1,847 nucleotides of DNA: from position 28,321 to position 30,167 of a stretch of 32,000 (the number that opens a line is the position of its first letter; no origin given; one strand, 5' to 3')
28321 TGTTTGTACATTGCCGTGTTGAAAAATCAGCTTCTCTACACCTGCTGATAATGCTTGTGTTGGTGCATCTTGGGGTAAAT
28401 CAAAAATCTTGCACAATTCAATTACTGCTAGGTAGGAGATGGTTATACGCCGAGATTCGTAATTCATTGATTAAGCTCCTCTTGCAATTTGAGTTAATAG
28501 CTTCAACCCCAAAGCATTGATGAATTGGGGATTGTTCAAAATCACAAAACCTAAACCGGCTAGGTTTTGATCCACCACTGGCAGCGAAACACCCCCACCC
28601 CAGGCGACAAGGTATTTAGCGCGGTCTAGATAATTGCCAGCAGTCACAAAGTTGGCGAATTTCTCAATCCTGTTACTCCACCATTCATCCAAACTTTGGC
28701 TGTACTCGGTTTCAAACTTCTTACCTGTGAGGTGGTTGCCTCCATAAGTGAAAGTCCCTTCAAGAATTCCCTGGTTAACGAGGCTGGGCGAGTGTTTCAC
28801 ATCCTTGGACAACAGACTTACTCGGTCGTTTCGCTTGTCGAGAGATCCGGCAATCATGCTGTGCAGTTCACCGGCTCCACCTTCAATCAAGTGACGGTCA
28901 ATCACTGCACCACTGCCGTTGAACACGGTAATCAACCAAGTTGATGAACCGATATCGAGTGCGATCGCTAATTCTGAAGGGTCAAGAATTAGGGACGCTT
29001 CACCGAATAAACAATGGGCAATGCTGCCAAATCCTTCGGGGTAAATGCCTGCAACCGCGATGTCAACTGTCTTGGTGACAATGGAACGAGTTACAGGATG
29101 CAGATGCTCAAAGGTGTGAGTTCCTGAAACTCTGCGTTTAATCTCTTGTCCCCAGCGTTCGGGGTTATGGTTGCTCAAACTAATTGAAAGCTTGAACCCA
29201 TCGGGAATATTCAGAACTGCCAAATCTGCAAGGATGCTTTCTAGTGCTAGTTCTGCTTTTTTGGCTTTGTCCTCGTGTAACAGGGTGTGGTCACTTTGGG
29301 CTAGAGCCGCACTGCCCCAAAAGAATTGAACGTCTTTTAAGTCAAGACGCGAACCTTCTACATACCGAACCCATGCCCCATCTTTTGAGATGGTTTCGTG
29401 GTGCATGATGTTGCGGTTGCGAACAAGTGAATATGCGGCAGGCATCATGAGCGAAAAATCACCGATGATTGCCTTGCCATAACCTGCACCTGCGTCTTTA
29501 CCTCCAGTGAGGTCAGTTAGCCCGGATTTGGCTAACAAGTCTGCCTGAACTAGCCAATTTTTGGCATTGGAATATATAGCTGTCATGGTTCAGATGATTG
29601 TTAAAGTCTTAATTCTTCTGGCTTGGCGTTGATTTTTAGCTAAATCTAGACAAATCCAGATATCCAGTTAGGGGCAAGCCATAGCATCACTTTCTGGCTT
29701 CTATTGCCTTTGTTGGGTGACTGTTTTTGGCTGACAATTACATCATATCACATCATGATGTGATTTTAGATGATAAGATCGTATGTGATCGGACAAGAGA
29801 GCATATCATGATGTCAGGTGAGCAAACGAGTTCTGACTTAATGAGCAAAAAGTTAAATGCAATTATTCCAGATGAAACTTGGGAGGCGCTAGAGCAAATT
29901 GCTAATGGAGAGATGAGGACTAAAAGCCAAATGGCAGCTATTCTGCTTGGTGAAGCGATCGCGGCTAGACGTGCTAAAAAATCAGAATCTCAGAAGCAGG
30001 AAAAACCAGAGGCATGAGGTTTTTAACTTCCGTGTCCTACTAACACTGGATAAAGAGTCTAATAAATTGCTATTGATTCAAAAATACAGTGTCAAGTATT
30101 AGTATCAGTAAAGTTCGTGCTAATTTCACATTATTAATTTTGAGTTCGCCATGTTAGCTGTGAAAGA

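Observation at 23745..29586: Actin-like ATPase to small membrane proteins to FtsK/TraB-like translocase: compact operon that may be an undescribed DNA transfer/segregation machine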

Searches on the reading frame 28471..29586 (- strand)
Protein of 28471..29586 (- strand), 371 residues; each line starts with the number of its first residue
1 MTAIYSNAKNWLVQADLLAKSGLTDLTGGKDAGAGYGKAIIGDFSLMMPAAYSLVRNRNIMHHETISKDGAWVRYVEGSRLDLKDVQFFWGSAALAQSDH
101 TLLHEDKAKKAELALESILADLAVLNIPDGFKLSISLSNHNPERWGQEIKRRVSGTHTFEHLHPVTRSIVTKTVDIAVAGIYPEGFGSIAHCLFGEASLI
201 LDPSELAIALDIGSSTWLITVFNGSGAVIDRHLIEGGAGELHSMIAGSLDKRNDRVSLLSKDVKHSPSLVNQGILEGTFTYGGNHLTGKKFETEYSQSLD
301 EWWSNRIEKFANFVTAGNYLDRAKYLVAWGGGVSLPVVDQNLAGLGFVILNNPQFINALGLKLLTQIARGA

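Call 5: search_protein_families(library=pfam, proteins=[window:28471-29586:-], max_evalue=1)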
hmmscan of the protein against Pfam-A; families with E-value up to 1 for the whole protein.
window:28471-29586:- (371 aa): 0 families

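Call 6: search_protein_families(library=phrogs, proteins=[window:28471-29586:-], max_evalue=1)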
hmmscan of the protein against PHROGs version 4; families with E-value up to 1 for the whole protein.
window:28471-29586:- (371 aa): 1 family
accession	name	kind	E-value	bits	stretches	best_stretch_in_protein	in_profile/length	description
phrog_691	-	DNA, RNA and nucleotide metabolism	3.9e-12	47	1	29-365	7-322/329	partition protein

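Call 7: search_protein_families(library=ncbifam, proteins=[window:28471-29586:-], max_evalue=1)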
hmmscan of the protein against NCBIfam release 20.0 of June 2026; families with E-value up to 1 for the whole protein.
window:28471-29586:- (371 aa): 0 families

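Call 14: search_solved_structures(query=window:28471-29586:-, max_evalue=1, show_alignments=1)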
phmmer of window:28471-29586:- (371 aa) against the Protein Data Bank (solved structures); distinct sequences matched with E-value up to 1: 0.

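Call 50: search_protein_families(library=padloc, proteins=[window:28471-29586:-], max_evalue=0.1)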
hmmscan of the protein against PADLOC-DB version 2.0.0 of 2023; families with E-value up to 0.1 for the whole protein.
window:28471-29586:- (371 aa): 0 families

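Call 61: search_solved_structures(query=A2, max_evalue=1, show_alignments=1)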
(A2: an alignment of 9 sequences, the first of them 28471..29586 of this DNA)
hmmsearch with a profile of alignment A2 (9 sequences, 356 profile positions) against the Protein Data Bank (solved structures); distinct sequences matched with E-value up to 1: 16.
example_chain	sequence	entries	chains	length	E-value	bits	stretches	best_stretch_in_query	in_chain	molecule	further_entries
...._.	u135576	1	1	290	9.6e-08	34.5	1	109-237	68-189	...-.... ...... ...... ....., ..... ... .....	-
6ixw_C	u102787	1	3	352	1.4e-07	34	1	26-348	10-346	pCBH ParM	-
7x54_A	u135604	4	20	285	2.1e-07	33.4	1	109-237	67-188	ParM/StbA family protein | Cbc-ParM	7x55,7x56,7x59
3js6_A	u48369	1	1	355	3.5e-07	32.7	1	199-352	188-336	Uncharacterized ParM protein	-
6izr_1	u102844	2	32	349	6.8e-07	31.7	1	26-347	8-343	Putative plasmid segregation protein ParM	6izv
9rmi_G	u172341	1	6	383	5.7e-06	28.7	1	19-208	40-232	CorM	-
8x1i_B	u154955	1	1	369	0.00026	23.2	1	22-350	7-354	ParM present of genome of Desufitobacterium hafniense - Dh-cParM1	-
7bvy_A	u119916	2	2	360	0.16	14.1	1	188-276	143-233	Cell shape determining protein MreB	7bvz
1jce_A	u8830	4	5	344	0.24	13.5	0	188-238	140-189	ROD SHAPE-DETERMINING PROTEIN MREB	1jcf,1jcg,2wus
3gl1_A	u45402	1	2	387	0.24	13.5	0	166-329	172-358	Heat shock protein SSB1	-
2d0o_A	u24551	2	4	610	0.45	12.6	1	199-238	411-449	diol dehydratase-reactivating factor large subunit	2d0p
4czl_A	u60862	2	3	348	0.61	12.2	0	193-241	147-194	ROD SHAPE-DETERMINING PROTEIN MREB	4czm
7qca_SZ0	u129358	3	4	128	0.62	12.2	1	78-151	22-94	40S ribosomal protein S25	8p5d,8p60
9r9o_A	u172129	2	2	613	0.72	11.9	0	166-329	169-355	Ribosome-associated molecular chaperone SSB1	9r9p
4cze_A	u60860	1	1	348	0.88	11.6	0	193-241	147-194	ROD SHAPE-DETERMINING PROTEIN MREB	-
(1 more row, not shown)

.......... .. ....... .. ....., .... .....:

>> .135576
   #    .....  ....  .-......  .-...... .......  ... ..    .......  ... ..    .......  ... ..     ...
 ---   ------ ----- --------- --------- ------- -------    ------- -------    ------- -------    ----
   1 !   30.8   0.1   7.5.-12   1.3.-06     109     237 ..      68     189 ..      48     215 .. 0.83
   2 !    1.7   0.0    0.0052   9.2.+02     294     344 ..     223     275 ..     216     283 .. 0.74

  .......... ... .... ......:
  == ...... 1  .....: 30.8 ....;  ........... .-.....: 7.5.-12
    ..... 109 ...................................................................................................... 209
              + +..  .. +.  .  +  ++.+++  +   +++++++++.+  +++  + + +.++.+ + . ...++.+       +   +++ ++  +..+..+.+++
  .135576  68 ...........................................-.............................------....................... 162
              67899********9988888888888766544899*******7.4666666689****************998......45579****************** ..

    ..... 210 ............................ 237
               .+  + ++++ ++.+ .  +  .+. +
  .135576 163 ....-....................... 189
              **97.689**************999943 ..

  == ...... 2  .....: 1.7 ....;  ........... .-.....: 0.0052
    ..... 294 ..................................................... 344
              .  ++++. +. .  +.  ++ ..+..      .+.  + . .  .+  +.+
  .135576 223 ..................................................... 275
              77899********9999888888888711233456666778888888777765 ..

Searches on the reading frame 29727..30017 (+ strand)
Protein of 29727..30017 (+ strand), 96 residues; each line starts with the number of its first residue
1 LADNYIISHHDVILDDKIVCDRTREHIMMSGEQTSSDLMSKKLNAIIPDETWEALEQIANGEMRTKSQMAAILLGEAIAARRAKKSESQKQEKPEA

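Call 21: search_protein_families(library=pfam, proteins=[window:29727-30017:+], max_evalue=0.1)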
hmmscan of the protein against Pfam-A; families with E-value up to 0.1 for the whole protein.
window:29727-30017:+ (96 aa): 2 families
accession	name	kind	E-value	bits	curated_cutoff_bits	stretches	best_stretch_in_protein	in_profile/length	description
PF07878.17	RHH_5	-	2.5e-06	27.6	26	1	40-81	1-42/43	CopG-like RHH_1 or ribbon-helix-helix domain, RHH_5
PF15097.11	Ig_J_chain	-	0.064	13.6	27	1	10-57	4-51/134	Immunoglobulin J chain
